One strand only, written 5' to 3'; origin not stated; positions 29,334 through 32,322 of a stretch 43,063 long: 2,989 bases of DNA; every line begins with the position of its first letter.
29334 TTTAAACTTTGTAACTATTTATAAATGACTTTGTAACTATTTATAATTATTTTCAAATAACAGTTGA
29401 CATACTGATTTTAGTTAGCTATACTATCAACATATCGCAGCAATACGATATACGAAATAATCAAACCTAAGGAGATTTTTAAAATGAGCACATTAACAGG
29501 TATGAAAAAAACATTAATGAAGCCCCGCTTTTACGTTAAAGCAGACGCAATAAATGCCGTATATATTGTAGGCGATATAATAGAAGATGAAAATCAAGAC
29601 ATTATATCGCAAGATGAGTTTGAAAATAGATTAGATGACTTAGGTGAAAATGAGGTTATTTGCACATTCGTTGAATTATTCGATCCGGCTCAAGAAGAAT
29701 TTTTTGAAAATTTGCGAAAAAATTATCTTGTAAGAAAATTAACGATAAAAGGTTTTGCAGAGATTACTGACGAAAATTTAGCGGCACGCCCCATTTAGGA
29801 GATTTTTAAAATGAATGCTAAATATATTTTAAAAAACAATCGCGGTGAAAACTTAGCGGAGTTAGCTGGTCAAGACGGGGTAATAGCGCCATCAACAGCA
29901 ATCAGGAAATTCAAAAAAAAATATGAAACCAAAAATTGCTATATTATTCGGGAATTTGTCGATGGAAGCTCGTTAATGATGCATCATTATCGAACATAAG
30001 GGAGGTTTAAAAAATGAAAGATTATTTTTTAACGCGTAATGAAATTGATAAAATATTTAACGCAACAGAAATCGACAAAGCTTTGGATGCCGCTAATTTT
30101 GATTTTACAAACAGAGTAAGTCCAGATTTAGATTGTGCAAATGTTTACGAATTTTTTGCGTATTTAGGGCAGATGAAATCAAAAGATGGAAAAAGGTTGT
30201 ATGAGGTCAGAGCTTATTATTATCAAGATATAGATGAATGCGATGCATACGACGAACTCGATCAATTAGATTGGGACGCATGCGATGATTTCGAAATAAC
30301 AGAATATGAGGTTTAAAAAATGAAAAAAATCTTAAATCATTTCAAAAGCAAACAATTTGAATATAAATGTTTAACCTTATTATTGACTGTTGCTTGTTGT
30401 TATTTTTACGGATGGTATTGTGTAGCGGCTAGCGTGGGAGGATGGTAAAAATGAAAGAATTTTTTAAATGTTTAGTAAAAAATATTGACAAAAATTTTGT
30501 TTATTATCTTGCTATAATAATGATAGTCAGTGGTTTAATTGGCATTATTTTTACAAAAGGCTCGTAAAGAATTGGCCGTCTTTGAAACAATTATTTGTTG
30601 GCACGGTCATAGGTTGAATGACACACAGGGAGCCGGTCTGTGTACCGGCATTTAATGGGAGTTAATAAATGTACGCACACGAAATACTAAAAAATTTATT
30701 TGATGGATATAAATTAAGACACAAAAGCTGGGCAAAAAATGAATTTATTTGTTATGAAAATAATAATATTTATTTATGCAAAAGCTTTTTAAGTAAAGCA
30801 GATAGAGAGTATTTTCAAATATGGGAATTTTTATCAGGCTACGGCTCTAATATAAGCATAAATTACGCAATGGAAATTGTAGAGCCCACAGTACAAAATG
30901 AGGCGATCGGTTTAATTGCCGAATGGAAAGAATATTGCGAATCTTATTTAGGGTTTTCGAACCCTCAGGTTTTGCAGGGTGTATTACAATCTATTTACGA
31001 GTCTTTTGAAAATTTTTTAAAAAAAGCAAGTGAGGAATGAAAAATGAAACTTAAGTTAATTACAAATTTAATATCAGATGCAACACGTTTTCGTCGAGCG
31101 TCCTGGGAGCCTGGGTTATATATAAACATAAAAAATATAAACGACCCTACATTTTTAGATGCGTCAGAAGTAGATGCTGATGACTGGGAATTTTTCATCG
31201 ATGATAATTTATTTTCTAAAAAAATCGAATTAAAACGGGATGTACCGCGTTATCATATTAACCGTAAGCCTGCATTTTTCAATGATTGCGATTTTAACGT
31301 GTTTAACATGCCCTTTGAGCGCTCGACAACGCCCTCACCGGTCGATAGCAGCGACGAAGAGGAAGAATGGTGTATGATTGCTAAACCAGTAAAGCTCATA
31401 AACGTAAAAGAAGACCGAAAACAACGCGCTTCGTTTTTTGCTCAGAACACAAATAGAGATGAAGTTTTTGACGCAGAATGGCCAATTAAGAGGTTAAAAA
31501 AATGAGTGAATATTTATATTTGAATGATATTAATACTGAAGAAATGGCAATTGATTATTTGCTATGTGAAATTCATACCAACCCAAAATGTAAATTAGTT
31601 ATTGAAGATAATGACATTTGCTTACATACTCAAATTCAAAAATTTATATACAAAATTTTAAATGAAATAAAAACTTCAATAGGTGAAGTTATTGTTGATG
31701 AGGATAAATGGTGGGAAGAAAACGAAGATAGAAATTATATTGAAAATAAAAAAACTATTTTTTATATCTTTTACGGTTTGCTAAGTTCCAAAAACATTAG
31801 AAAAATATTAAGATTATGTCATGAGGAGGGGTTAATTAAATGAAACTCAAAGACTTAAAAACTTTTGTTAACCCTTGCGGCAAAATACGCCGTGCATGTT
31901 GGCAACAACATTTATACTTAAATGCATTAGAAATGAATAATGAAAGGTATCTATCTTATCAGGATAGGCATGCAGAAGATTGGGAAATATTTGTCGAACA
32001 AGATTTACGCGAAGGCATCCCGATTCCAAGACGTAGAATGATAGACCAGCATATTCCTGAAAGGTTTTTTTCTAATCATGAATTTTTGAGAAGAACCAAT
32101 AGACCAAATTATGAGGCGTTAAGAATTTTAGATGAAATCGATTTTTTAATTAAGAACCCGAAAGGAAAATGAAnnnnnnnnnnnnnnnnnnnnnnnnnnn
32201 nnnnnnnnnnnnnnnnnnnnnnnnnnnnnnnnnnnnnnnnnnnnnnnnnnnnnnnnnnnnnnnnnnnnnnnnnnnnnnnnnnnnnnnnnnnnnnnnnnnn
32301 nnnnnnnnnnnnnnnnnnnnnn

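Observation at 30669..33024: Five diverged DUF2829 (Tad2-like) genes in six consecutive positions: a possible multi-specificity immune-signal sponge battery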

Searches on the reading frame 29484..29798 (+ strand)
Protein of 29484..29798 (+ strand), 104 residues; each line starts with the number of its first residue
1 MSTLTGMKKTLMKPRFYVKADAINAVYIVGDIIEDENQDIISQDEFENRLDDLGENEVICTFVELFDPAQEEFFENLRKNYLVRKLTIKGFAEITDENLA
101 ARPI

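Call 25: search_protein_families(library=pfam, proteins=[window:29484-29798:+], max_evalue=1)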
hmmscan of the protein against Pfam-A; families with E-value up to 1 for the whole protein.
window:29484-29798:+ (104 aa): 4 families
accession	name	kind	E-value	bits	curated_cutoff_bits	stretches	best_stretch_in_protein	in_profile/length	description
PF07122.16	VLPT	-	0.081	13.1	27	1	62-72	15-25/30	Variable length PCR target protein (VLPT)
PF06870.17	RNA_pol_I_A49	-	0.14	11.4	27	1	10-50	157-197/377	A49-like RNA polymerase I associated factor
PF17562.7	Styelin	-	0.15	12.9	27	1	12-42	15-45/59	Styelin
PF09851.14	SHOCT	-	0.23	11.7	27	1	40-53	14-27/28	Short C-terminal domain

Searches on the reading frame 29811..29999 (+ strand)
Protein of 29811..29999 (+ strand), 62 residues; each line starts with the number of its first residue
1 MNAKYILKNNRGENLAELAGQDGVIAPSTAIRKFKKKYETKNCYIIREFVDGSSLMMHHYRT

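Call 25: search_protein_families(library=pfam, proteins=[window:29811-29999:+], max_evalue=1)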
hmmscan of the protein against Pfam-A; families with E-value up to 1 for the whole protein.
window:29811-29999:+ (62 aa): 2 families
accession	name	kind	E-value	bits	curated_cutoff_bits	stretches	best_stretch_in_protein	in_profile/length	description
PF02531.21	PsaD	-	0.012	15.6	22.4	1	10-58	48-95/136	PsaD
PF03081.22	Exo70_C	-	0.088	12.3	24.1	1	2-41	230-269/372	Exo70 exocyst complex subunit C-terminal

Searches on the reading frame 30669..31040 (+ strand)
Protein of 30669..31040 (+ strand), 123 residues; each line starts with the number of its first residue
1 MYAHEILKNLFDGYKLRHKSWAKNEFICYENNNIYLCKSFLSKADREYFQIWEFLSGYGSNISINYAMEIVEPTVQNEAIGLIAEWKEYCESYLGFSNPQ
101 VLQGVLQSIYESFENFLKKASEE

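Call 3: search_protein_families(library=pfam, proteins=[window:30669-31040:+], max_evalue=10)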
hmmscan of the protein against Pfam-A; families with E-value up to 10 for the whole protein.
window:30669-31040:+ (123 aa): 1 family
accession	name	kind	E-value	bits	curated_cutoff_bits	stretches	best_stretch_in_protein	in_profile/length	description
PF11195.14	Tad2-like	-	0.0061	17.5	25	1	1-52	1-58/73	Thoeris anti-defense 2-like domain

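Call 4: search_protein_families(library=phrogs, proteins=[window:30669-31040:+], max_evalue=1)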
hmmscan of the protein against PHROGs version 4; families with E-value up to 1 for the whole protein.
window:30669-31040:+ (123 aa): 4 families
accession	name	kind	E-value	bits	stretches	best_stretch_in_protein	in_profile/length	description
phrog_6670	-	unknown function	0.0052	17.6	1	1-57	1-60/120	-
phrog_8007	-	unknown function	0.029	15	1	31-117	76-159/198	-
phrog_13117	-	unknown function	0.072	14.2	1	23-76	19-69/135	-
phrog_3474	-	unknown function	0.17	12.7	1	4-35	7-38/64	-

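Call 26: search_protein_families(library=padloc, proteins=[window:30669-31040:+], max_evalue=1)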
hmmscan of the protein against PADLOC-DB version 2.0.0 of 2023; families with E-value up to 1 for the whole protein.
window:30669-31040:+ (123 aa): 0 families

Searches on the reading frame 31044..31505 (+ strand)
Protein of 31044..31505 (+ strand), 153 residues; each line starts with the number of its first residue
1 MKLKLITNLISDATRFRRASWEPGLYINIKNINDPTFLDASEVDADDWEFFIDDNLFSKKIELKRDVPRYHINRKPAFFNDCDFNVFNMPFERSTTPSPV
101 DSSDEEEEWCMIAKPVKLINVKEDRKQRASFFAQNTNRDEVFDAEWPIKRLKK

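Call 3: search_protein_families(library=pfam, proteins=[window:31044-31505:+], max_evalue=10)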
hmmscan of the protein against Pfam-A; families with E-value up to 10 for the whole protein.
window:31044-31505:+ (153 aa): 2 families
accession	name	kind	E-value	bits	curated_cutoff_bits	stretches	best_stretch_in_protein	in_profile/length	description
PF12737.12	Mating_C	-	0.0076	16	22.5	1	28-105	195-268/409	C-terminal domain of homeodomain 1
PF11195.14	Tad2-like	-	0.55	11.2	25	1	6-30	6-31/73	Thoeris anti-defense 2-like domain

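Call 4: search_protein_families(library=phrogs, proteins=[window:31044-31505:+], max_evalue=1)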
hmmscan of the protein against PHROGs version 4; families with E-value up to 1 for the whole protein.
window:31044-31505:+ (153 aa): 2 families
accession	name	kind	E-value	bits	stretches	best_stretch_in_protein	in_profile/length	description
phrog_29054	-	unknown function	0.21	12.9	1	48-65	43-60/83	-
phrog_7206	-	unknown function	0.44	11.6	0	7-37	7-39/66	-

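Call 12: search_solved_structures(query=window:31044-31505:+, max_evalue=10, show_alignments=1)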
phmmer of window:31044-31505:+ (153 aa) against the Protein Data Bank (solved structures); distinct sequences matched with E-value up to 10: 0.

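Call 14: find_homologous_proteins(query=window:31044-31505:+, max_evalue=0.01)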
Query window:31044-31505:+ (153 aa): 1 proteins with E <= 0.01 among 6 candidates.
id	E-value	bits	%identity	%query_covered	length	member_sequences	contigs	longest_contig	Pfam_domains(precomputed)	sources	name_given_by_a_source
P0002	6.9e-98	343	100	100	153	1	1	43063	-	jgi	-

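Call 26: search_protein_families(library=padloc, proteins=[window:31044-31505:+], max_evalue=1)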
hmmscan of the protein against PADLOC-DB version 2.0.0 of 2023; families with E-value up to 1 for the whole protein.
window:31044-31505:+ (153 aa): 0 families

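Call 50: find_related_loci(query=window:31044-31505:+, collection=viral_contigs, flank=10000)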
Query window:31044-31505:+ (153 aa) in viral_contigs; peptide patterns used: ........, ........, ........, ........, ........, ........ (x = any residue, [..] = any of these).
25 stretches matched a pattern, but none encodes a relative of the query by tblastn (E <= 1e-3).

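Call 83: find_related_loci(query=A7, collection=metagenome_contigs, flank=10000)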
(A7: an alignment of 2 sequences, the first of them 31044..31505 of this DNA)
Query A7 (153 aa) in metagenome_contigs; peptide patterns used: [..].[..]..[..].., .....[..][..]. (x = any residue, [..] = any of these).
227 stretches matched a pattern, but none encodes a relative of the query by tblastn (E <= 1e-3).

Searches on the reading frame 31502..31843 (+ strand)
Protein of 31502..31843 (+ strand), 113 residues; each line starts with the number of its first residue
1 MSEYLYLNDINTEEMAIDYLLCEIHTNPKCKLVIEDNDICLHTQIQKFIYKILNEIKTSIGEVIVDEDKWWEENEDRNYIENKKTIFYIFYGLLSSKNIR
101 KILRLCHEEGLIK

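Call 3: search_protein_families(library=pfam, proteins=[window:31502-31843:+], max_evalue=10)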
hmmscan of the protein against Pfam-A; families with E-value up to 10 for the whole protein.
window:31502-31843:+ (113 aa): 1 family
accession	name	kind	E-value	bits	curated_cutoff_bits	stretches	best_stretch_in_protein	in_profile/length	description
PF21212.3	Dimerisation2-like_dom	-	0.048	14.5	27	1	37-70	39-72/72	Dimerisation2-like domain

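Call 4: search_protein_families(library=phrogs, proteins=[window:31502-31843:+], max_evalue=1)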
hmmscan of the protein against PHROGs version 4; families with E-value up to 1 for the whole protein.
window:31502-31843:+ (113 aa): 1 family
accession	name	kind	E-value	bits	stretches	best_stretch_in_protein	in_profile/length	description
phrog_19527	-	unknown function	0.17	13.2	1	50-60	2-12/45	-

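Call 26: search_protein_families(library=padloc, proteins=[window:31502-31843:+], max_evalue=1)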
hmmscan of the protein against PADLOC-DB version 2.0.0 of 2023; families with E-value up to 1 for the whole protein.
window:31502-31843:+ (113 aa): 1 family
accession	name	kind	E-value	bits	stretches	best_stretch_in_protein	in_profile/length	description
PDLC00071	GajA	-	0.022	11.5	1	20-63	262-308/588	AAA ATPase domain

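Call 51: find_related_loci(query=window:31502-31843:+, collection=viral_contigs, flank=10000)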
Query window:31502-31843:+ (113 aa) in viral_contigs; peptide patterns used: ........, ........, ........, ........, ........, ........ (x = any residue, [..] = any of these).
6 stretches matched a pattern, but none encodes a relative of the query by tblastn (E <= 1e-3).

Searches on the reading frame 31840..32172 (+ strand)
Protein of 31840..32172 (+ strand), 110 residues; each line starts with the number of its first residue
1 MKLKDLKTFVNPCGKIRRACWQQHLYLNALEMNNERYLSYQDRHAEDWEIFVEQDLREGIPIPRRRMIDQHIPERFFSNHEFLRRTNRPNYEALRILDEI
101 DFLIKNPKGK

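Call 3: search_protein_families(library=pfam, proteins=[window:31840-32172:+], max_evalue=10)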
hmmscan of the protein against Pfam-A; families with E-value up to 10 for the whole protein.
window:31840-32172:+ (110 aa): 0 families

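Call 4: search_protein_families(library=phrogs, proteins=[window:31840-32172:+], max_evalue=1)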
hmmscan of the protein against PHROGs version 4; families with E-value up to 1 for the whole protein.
window:31840-32172:+ (110 aa): 1 family
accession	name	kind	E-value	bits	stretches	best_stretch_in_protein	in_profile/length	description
phrog_14897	-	unknown function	0.16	13.1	1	32-85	60-113/130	-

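Call 26: search_protein_families(library=padloc, proteins=[window:31840-32172:+], max_evalue=1)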
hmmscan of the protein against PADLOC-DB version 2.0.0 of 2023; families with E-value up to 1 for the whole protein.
window:31840-32172:+ (110 aa): 0 families
